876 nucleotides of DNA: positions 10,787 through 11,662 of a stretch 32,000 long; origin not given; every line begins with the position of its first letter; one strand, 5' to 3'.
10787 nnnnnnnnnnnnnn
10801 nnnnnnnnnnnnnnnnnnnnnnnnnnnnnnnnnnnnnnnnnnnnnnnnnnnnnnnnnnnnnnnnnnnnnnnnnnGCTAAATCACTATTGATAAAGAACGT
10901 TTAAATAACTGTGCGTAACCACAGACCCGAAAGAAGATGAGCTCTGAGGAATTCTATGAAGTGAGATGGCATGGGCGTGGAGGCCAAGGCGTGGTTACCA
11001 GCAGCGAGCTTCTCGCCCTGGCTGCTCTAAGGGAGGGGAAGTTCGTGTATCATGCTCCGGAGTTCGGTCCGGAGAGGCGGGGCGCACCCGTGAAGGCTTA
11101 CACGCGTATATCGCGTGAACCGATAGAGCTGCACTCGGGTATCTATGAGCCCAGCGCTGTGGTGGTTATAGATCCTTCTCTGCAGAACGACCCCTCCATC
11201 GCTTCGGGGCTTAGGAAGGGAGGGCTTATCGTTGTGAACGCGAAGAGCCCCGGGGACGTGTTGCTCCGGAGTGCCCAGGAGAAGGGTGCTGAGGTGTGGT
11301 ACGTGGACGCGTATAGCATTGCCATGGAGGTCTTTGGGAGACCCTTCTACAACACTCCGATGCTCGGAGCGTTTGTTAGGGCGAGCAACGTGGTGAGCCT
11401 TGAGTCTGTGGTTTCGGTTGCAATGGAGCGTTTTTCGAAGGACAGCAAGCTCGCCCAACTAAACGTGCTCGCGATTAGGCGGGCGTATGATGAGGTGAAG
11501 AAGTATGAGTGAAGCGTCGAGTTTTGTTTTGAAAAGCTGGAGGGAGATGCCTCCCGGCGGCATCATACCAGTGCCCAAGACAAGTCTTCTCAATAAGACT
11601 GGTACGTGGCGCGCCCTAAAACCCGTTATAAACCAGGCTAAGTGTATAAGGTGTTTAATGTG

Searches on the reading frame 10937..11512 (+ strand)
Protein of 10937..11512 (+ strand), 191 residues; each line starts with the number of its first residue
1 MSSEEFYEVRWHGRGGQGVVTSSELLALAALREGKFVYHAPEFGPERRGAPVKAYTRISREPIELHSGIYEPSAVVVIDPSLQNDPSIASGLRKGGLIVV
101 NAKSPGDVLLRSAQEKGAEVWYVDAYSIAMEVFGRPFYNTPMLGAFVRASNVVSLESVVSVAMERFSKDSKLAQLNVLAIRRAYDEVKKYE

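Call 54: search_protein_families(library=pfam, proteins=[window:10937-11512:+], max_evalue=0.00001)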
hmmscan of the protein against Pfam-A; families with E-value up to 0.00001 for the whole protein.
window:10937-11512:+ (191 aa): 1 family
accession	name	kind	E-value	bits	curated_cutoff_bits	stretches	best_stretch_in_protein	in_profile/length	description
PF01558.24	POR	-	5.3e-44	150.8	27.4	1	15-185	1-173/173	Pyruvate ferredoxin/flavodoxin oxidoreductase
